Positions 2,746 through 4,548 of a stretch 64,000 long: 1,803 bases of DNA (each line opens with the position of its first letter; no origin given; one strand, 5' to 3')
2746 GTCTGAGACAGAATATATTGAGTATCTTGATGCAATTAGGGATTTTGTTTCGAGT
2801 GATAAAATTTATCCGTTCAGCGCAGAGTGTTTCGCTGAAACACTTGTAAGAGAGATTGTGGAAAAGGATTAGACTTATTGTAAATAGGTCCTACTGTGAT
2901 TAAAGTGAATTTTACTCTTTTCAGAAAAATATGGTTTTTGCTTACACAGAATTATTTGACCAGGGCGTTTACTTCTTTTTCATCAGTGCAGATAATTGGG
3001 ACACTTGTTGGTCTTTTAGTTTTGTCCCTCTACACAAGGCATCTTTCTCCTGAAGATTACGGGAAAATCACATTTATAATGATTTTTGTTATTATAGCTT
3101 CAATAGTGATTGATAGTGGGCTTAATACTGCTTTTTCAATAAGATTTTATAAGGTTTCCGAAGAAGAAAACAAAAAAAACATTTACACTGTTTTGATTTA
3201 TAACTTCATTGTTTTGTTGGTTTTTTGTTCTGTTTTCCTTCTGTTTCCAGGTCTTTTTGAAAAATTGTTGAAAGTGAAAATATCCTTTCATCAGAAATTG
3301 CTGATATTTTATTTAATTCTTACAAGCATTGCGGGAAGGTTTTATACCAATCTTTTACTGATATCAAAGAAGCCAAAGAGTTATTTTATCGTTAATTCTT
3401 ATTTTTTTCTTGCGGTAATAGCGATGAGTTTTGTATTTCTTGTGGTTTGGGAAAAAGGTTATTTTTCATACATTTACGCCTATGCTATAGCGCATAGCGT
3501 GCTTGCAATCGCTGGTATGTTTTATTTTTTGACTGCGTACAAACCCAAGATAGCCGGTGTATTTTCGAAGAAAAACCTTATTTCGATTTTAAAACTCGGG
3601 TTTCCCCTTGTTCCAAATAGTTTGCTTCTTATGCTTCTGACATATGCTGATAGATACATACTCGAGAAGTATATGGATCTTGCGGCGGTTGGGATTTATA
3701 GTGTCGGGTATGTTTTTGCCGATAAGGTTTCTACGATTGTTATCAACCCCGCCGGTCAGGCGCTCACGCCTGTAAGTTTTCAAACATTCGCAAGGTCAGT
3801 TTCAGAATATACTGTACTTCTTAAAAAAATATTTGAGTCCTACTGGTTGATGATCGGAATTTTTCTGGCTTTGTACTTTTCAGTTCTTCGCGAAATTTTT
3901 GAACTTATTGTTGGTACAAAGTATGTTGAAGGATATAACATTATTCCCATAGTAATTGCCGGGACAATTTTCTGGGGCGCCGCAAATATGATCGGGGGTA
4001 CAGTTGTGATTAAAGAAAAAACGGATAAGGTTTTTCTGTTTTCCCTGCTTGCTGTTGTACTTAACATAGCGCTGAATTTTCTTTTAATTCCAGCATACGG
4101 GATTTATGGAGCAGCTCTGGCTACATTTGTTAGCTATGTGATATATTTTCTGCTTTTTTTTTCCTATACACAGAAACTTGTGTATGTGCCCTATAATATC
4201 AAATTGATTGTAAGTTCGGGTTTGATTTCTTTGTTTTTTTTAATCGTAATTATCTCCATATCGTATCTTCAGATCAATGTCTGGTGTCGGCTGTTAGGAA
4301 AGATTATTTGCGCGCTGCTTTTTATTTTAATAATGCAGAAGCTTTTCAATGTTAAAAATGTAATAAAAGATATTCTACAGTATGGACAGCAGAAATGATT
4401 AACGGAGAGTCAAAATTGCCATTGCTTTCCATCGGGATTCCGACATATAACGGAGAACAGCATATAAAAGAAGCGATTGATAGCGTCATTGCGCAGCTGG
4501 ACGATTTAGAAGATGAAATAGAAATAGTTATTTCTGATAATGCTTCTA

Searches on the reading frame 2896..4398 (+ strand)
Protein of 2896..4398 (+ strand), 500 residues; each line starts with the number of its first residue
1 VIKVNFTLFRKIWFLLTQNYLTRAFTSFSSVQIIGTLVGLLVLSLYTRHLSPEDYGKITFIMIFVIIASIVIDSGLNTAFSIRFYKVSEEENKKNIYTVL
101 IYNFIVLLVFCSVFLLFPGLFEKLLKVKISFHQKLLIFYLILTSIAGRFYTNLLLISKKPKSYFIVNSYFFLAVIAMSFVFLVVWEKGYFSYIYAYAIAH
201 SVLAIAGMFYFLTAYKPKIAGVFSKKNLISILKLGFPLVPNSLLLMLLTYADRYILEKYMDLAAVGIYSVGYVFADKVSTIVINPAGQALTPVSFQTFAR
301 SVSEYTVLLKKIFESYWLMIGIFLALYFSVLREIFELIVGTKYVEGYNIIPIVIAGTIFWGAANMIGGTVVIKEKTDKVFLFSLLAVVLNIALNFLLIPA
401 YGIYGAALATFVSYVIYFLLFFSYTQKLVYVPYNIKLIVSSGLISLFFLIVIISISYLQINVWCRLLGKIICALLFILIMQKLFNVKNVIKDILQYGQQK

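Call 3: search_protein_families(library=pfam, proteins=[window:2896-4398:+], max_evalue=0.01)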
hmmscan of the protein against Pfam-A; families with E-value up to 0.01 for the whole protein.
window:2896-4398:+ (500 aa): 2 families
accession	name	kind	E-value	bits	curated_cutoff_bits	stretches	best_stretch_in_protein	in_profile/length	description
PF01943.22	Polysacc_synt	-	4e-25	89.2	28.2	1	23-297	3-273/274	Polysaccharide biosynthesis protein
PF13440.11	Polysacc_synt_3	-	2.9e-14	53.5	23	1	47-342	3-287/293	Polysaccharide biosynthesis protein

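Call 9: search_protein_families(library=ncbifam, proteins=[window:2896-4398:+], max_evalue=0.01)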
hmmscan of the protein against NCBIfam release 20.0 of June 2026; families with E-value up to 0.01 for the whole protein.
window:2896-4398:+ (500 aa): 3 families
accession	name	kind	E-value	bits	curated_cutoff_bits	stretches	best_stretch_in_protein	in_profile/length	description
NF050818.1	PolSacchBiosHfsF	equivalog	4.9e-20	72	700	1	24-455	5-433/468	polysaccharide biosynthesis protein HfsF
NF047674.1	TeichurnBiosyTuaB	equivalog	1.2e-07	31.2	580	1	25-478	14-464/469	teichuronic acid biosynthesis protein TuaB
NF058658.1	Oglyco_Wzx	exception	2.6e-05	23.4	720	1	32-496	25-474/478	O-glycosylation flippase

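Call 32: find_homologous_proteins(query=window:2896-4395:+, max_evalue=0.001)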
Query window:2896-4395:+ (500 aa): 133 proteins with E <= 0.001 among 8000 candidates; the best 120 are listed.
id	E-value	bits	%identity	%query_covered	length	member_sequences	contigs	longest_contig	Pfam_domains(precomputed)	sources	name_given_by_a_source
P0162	0.0e+0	1033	100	100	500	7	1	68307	PF01943.23,PF13440.12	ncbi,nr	ncbi:MAG: oligosaccharide flippase family protein [Candidatus Omnitrophica bacterium]|nr:oligosaccha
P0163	6.8e-252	855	82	98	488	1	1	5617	PF01943.23,PF13440.12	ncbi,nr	ncbi:MAG: oligosaccharide flippase family protein, partial [Candidatus Omnitrophica bacterium]|nr:ol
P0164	3.2e-207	707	67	99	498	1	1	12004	PF01943.23,PF13440.12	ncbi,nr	ncbi:MAG: oligosaccharide flippase family protein [bacterium]|nr:oligosaccharide flippase family pro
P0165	3.9e-196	671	64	99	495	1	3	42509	PF01943.23,PF13440.12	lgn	-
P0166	1.1e-195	669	66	98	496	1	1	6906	PF01943.23,PF13440.12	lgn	-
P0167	3.0e-193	661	64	98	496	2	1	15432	PF01943.23,PF13440.12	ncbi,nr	ncbi:MAG: oligosaccharide flippase family protein [Candidatus Omnitrophica bacterium]|nr:oligosaccha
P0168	7.0e-173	594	58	98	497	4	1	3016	PF01943.23,PF13440.12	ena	-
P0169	1.9e-169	583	65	88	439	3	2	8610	PF01943.23,PF13440.12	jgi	-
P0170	3.2e-153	529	55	97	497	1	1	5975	PF01943.23,PF13440.12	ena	-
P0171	4.2e-145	503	49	99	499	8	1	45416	PF01943.23,PF13440.12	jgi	-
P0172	5.4e-138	479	51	97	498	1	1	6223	PF01943.23,PF13440.12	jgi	-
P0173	1.3e-135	471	49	97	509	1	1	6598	PF01943.23,PF13440.12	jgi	-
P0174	1.4e-132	461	49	97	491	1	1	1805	PF01943.23,PF13440.12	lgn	-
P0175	1.6e-132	461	49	97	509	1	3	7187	PF01943.23,PF13440.12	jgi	-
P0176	3.5e-131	457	49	96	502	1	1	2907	PF01943.23,PF13440.12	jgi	-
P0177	1.9e-130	454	48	97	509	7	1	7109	PF01943.23,PF13440.12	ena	-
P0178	2.4e-130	454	49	97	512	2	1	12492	PF01943.23,PF13440.12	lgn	-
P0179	4.9e-130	453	49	96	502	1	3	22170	PF01943.23,PF13440.12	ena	-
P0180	6.0e-130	453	49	96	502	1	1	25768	PF01943.23,PF13440.12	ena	-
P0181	7.6e-130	452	47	97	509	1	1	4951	PF01943.23,PF13440.12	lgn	-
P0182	1.7e-129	451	46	99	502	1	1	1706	PF01943.23,PF13440.12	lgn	-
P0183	1.2e-128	448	48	97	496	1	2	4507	PF01943.23,PF13440.12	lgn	-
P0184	5.2e-128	446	49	97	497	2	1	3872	PF01943.23,PF13440.12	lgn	-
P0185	1.5e-126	441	48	93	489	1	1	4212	PF01943.23,PF13440.12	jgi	-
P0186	6.1e-125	436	48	100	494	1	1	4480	PF01943.23,PF13440.12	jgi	jgi:O-antigen/teichoic acid export membrane protein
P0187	1.2e-124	435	47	97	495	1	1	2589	PF01943.23,PF13440.12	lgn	-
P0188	3.3e-122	427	47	97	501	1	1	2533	PF01943.23,PF13440.12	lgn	-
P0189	5.4e-121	423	46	97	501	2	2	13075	PF01943.23,PF13440.12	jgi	-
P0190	1.5e-120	422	45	98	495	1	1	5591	PF01943.23,PF13440.12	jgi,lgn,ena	-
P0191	1.1e-118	415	46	96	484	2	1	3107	PF01943.23,PF13440.12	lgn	-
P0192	1.2e-115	405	42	96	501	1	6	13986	PF01943.23,PF13440.12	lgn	-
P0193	3.6e-113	397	44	95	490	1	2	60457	PF01943.23,PF13440.12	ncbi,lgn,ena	-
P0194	1.2e-108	382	42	96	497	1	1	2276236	PF01943.23,PF13440.12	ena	-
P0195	1.0e-107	379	41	99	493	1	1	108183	PF01943.23,PF13440.12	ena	-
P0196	1.6e-102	362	43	83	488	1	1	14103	PF01943.23,PF13440.12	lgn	-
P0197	7.7e-99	350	42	91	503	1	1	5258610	PF01943.23,PF13440.12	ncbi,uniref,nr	ncbi:oligosaccharide flippase family protein [Geomonas sp. RF6]|uniref:oligosaccharide flippase fami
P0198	1.1e-95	340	41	98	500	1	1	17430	PF01943.23,PF13440.12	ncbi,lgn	-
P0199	9.7e-29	119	28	80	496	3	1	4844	PF01943.23,PF13440.12,PF03023.20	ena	-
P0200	1.9e-28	118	29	83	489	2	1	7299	PF01943.23,PF13440.12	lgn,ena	-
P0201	3.7e-28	117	28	83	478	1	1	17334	PF01943.23,PF01554.24,PF13440.12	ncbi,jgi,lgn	-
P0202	5.0e-26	110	29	79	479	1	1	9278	PF01943.23,PF01554.24,PF13440.12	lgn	-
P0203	6.2e-25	106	29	82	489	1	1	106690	PF01943.23,PF13440.12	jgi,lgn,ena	-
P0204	8.9e-25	106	28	87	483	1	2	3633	PF01943.23,PF13440.12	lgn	-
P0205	1.6e-24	105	27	82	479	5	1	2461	PF01943.23,PF01554.24,PF13440.12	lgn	-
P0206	1.6e-24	105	26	87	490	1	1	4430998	PF01943.23,PF13440.12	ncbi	-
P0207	9.2e-24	102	24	80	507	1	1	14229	PF01943.23,PF13440.12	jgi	jgi:O-antigen/teichoic acid export membrane protein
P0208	1.3e-22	99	27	81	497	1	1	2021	PF01943.23,PF13440.12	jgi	jgi:O-antigen/teichoic acid export membrane protein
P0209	2.2e-22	98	28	82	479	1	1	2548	PF01943.23,PF01554.24,PF13440.12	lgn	-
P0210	2.5e-21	94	30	39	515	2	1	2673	PF01943.23,PF13440.12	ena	-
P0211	3.4e-21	94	25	86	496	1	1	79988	PF01943.23,PF13440.12,PF03023.20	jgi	jgi:O-antigen/teichoic acid export membrane protein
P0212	6.0e-21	93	27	82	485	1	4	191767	PF01943.23,PF01554.24,PF13440.12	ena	-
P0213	1.8e-20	92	27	83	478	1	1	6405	PF01943.23,PF13440.12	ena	-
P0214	2.8e-20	91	26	83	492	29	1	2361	PF01943.23,PF13440.12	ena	-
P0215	6.2e-20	90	29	88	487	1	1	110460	PF01943.23,PF13440.12,PF03023.20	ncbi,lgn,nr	ncbi:MAG: flippase [Rivularia sp. (in: Bacteria)]|nr:flippase [Rivularia sp. MS3]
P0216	7.0e-19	86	23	83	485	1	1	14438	PF01943.23,PF13440.12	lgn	-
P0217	9.1e-19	86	26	91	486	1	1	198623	PF01943.23,PF13440.12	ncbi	ncbi:MAG: oligosaccharide flippase family protein [Calditrichia bacterium]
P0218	9.9e-19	86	23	86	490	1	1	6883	PF01943.23,PF13440.12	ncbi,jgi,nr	ncbi:MAG: oligosaccharide flippase family protein [Chlorobi bacterium]|nr:oligosaccharide flippase f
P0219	2.0e-18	85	26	59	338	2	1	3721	PF01943.23,PF01554.24,PF13440.12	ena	-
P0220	5.1e-18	83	34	37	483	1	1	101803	PF01943.23,PF13440.12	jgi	-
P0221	8.9e-17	79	26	78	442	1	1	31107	PF01943.23,PF13440.12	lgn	-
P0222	2.7e-16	78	25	83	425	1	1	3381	PF01943.23,PF01554.24,PF13440.12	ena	-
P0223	2.8e-16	78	24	82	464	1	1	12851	PF01943.23,PF13440.12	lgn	-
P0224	7.8e-16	76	25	93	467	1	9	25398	PF01943.23,PF13440.12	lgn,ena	-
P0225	8.9e-16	76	29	51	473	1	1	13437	PF01943.23,PF13440.12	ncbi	-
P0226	9.0e-16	76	26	84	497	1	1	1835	PF01943.23,PF13440.12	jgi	jgi:O-antigen/teichoic acid export membrane protein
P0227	9.7e-16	76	26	91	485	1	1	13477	PF01943.23,PF13440.12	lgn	-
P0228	1.3e-15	76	25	81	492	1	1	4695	PF01943.23,PF13440.12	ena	-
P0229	1.5e-15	75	28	62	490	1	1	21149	PF01943.23,PF01554.24,PF13440.12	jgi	-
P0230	1.8e-15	75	26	80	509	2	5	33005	PF01943.23,PF13440.12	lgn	-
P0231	3.6e-15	74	28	79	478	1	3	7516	PF01943.23,PF01554.24,PF13440.12,PF03023.20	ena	-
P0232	5.1e-15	74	27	81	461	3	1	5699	PF01943.23,PF13440.12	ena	-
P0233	8.7e-15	73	24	92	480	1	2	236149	PF01943.23,PF13440.12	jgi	-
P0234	1.1e-14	72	27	83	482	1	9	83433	PF01943.23,PF13440.12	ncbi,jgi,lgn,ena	jgi:O-antigen/teichoic acid export membrane protein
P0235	1.6e-14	72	25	77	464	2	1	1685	PF01943.23,PF13440.12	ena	-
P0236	4.2e-14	71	22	80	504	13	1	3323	PF01943.23,PF13440.12,PF03023.20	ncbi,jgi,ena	-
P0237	1.3e-13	69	25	78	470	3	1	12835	PF01943.23,PF01554.24,PF13440.12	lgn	-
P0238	1.5e-13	69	26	76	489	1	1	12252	PF01943.23,PF13440.12,PF03023.20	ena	-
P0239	1.5e-13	69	29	42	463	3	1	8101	PF01943.23,PF13440.12,PF03023.20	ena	-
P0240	1.6e-13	69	24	81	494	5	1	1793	PF01943.23,PF13440.12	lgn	-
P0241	1.7e-13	69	25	42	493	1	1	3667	PF01943.23,PF13440.12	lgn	-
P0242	1.9e-13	68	28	40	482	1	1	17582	PF01943.23,PF13440.12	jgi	jgi:O-antigen/teichoic acid export membrane protein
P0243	1.3e-12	66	22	80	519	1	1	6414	PF01943.23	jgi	jgi:O-antigen/teichoic acid export membrane protein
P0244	1.4e-12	66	27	72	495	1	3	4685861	PF01943.23,PF13440.12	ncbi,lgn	-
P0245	1.6e-12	65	25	85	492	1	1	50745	PF01943.23,PF01554.24,PF13440.12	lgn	-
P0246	3.4e-12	64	23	81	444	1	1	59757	PF01943.23,PF01554.24,PF13440.12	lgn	-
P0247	5.3e-12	64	23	77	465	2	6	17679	PF01943.23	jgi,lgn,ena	-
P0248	1.3e-11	62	24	84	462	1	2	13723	PF01943.23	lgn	-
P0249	2.1e-11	62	22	79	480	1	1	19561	PF01943.23,PF13440.12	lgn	-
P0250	5.2e-11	60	24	84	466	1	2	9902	PF01943.23,PF01554.24,PF13440.12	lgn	-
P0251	1.0e-10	59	28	37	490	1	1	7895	PF01943.23,PF13440.12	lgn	-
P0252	1.0e-10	59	22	81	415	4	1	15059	PF01943.23,PF13440.12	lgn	-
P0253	2.2e-10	58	25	75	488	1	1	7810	PF01943.23,PF13440.12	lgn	-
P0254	2.6e-10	58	40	19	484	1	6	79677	PF01943.23,PF13440.12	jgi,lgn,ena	jgi:O-antigen/teichoic acid export membrane protein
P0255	3.2e-10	58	32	42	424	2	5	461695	PF01943.23,PF01554.24,PF13440.12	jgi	jgi:O-antigen/teichoic acid export membrane protein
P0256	4.9e-10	57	25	76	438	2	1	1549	PF01943.23,PF01554.24,PF13440.12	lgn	-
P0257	1.5e-9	56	22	85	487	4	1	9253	PF01943.23,PF01554.24,PF13440.12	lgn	-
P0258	2.7e-9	55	33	39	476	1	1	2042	PF01943.23,PF13440.12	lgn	-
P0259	3.0e-9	55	23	97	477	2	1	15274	PF01943.23,PF03023.20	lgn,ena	-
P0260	4.7e-9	54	26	44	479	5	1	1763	PF01943.23,PF01554.24,PF13440.12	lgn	-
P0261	6.7e-9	53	31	39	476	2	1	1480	PF01943.23,PF13440.12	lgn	-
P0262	7.4e-9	53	23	77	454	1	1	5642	PF01943.23,PF13440.12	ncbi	-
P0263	8.1e-9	53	25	77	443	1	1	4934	PF01943.23,PF13440.12,PF03023.20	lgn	-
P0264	1.3e-8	52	29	45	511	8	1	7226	PF01943.23,PF01554.24,PF13440.12,PF03023.20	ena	-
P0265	3.8e-8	51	25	77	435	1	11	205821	PF01943.23,PF01554.24,PF13440.12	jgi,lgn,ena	-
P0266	1.6e-7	49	30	25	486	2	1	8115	PF01943.23,PF13440.12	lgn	-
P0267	1.8e-7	49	26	50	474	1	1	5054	PF01943.23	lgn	-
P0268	2.8e-7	48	29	38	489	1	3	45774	PF01943.23,PF01554.24,PF13440.12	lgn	-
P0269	3.9e-7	48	26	77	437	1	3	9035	PF01943.23,PF01554.24,PF13440.12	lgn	-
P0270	4.9e-7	47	26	43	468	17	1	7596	PF01943.23,PF01554.24,PF13440.12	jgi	-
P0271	5.3e-7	47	30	43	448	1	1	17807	PF01943.23,PF13440.12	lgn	-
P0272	7.7e-7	47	24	77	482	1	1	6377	PF01943.23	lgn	-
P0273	2.0e-6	45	26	39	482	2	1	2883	PF01943.23,PF13440.12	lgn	-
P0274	2.9e-6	45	30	51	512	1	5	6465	PF01943.23,PF01554.24,PF13440.12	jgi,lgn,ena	-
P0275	3.1e-6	45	25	54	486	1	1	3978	PF01943.23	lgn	-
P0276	3.3e-6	45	23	82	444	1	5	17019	PF01943.23,PF13440.12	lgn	-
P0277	3.8e-6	44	24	77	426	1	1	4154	PF01943.23,PF13440.12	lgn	-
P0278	5.0e-6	44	23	90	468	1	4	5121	PF01943.23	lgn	-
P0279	5.0e-6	44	29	41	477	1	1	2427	PF01943.23,PF13440.12,PF03023.20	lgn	-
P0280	6.4e-6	44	25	54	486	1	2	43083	PF01943.23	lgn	-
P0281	6.5e-6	44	26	54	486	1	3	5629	PF01943.23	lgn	-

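Call 33: find_encoding_contigs(protein=P0195, flank=10000, max_places=1)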
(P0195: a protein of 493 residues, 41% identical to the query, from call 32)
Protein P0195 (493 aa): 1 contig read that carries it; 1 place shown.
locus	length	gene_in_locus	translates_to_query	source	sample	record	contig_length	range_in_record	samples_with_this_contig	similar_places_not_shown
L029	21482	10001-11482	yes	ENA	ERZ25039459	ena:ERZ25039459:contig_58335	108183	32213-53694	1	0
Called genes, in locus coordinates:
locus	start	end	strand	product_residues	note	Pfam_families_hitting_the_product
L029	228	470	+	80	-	-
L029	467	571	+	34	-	-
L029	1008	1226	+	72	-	PF02706:Wzz (weak)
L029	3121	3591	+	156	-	PF01370:Epimerase (weak)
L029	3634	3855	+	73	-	-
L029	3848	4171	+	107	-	-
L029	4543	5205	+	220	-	PF01041:DegT_DnrJ_EryC1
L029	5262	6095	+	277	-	PF00456:Transketolase_N, PF13292:DXP_synthase_N, PF00676:E1_dh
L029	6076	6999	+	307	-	PF02779:Transket_pyr, PF02780:Transketolase_C, PF22613:Transketolase_C_1 (weak)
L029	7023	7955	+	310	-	PF01370:Epimerase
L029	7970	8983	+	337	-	PF13524:Glyco_trans_1_2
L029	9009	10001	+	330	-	PF00852:Glyco_transf_10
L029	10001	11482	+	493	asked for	PF01943:Polysacc_synt, PF13440:Polysacc_synt_3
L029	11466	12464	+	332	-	PF00535:Glycos_transf_2, PF10111:Glyco_tranf_2_2, PF13641:Glyco_tranf_2_3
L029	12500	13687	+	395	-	PF13439:Glyco_transf_4, PF00534:Glycos_transf_1, PF13692:Glyco_trans_1_4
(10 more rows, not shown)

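Call 34: find_encoding_contigs(protein=P0197, flank=10000, max_places=1)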
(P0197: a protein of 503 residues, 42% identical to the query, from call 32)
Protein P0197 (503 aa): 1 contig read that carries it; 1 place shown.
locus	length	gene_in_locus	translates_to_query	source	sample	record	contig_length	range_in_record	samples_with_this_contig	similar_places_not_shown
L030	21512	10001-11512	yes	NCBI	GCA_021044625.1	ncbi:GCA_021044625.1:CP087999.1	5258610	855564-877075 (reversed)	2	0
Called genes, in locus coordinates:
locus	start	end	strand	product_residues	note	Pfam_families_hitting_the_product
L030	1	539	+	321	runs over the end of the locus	PF01380:SIS, PF00571:CBS (weak)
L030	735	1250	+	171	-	PF08282:Hydrolase_3 (faint), PF00702:Hydrolase (weak)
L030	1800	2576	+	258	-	PF00483:NTP_transferase, PF12804:NTP_transf_3 (weak)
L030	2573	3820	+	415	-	PF01370:Epimerase, PF16363:GDP_Man_Dehyd, PF02719:Polysacc_synt_2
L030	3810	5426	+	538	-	PF01041:DegT_DnrJ_EryC1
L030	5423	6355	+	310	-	PF01073:3Beta_HSD, PF01370:Epimerase, PF02719:Polysacc_synt_2 (weak), PF04321:RmlD_sub_bind, PF07993:NAD_binding_4 (weak), PF13460:NAD_binding_10 (weak), PF16363:GDP_Man_Dehyd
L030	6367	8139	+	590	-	PF02776:TPP_enzyme_N, PF00205:TPP_enzyme_M, PF02775:TPP_enzyme_C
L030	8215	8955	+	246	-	PF05050:Methyltransf_21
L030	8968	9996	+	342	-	PF00852:Glyco_transf_10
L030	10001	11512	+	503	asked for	PF01943:Polysacc_synt, PF13440:Polysacc_synt_3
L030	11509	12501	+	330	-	PF00535:Glycos_transf_2, PF13641:Glyco_tranf_2_3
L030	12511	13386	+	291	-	PF13641:Glyco_tranf_2_3, PF00535:Glycos_transf_2, PF10111:Glyco_tranf_2_2, PF13632:Glyco_trans_2_3 (faint), PF02709:Glyco_transf_7C (weak)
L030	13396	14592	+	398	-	-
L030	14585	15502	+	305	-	PF00535:Glycos_transf_2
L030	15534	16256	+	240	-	PF13641:Glyco_tranf_2_3, PF00535:Glycos_transf_2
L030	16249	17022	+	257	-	PF00535:Glycos_transf_2, PF13641:Glyco_tranf_2_3 (weak)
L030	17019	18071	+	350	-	PF01370:Epimerase, PF02719:Polysacc_synt_2 (faint), PF07993:NAD_binding_4, PF13460:NAD_binding_10 (weak), PF01073:3Beta_HSD, PF04321:RmlD_sub_bind, PF16363:GDP_Man_Dehyd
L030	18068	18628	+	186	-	PF02397:Bac_transf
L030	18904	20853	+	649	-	PF13727:CoA_binding_3, PF01073:3Beta_HSD, PF01370:Epimerase, PF02719:Polysacc_synt_2, PF04321:RmlD_sub_bind, PF05368:NmrA (weak), PF16363:GDP_Man_Dehyd, PF13460:NAD_binding_10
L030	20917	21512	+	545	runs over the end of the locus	PF14052:Caps_assemb_Wzi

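Call 35: find_encoding_contigs(protein=P0194, flank=10000, max_places=1)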
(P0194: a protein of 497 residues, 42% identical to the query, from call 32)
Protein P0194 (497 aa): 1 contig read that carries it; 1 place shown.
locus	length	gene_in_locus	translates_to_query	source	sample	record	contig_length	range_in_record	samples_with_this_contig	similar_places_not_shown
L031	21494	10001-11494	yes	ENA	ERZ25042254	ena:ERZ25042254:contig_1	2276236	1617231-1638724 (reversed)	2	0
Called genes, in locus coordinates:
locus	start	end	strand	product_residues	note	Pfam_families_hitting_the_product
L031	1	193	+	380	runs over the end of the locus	PF02706:Wzz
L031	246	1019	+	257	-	PF00483:NTP_transferase, PF12804:NTP_transf_3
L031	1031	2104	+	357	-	PF04321:RmlD_sub_bind, PF01073:3Beta_HSD, PF01370:Epimerase, PF02719:Polysacc_synt_2, PF07993:NAD_binding_4 (faint), PF16363:GDP_Man_Dehyd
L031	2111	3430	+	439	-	PF00266:Aminotran_5 (weak), PF01041:DegT_DnrJ_EryC1, PF01053:Cys_Met_Meta_PP (weak)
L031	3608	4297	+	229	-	-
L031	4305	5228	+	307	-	PF01370:Epimerase, PF04321:RmlD_sub_bind, PF13460:NAD_binding_10 (weak), PF16363:GDP_Man_Dehyd (weak)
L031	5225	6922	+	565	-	PF02776:TPP_enzyme_N, PF00205:TPP_enzyme_M, PF02775:TPP_enzyme_C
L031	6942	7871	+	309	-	PF00535:Glycos_transf_2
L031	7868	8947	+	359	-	PF13524:Glyco_trans_1_2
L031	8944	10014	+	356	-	PF00852:Glyco_transf_10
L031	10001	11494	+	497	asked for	PF01943:Polysacc_synt, PF13440:Polysacc_synt_3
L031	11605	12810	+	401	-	-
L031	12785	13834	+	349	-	PF00534:Glycos_transf_1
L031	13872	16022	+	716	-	PF03446:NAD_binding_2 (faint), PF00107:ADH_zinc_N, PF01408:GFO_IDH_MocA, PF02894:GFO_IDH_MocA_C, PF22725:GFO_IDH_MocA_C3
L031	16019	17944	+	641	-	PF16889:Hepar_II_III_N, PF07940:Hepar_II_III_C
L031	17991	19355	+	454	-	PF03721:UDPG_MGDP_dh_N, PF00984:UDPG_MGDP_dh, PF03720:UDPG_MGDP_dh_C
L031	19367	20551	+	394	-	PF13439:Glyco_transf_4, PF13579:Glyco_trans_4_4, PF00534:Glycos_transf_1, PF13692:Glyco_trans_1_4, PF13524:Glyco_trans_1_2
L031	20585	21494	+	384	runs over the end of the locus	PF01370:Epimerase, PF04321:RmlD_sub_bind (weak), PF16363:GDP_Man_Dehyd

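Call 46: search_protein_families(library=pfam, proteins=[L030:13396-14592:+, L031:11605-12810:+], max_evalue=1)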
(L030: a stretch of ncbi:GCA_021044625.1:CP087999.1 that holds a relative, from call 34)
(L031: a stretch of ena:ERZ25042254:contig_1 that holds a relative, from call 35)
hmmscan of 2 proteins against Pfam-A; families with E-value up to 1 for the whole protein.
L030:13396-14592:+ (398 aa): 0 families

L031:11605-12810:+ (401 aa): 1 family
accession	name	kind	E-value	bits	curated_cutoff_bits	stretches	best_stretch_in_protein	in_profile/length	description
PF04932.20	Wzy_C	-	0.0026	18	31.7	1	191-253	4-64/149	O-Antigen ligase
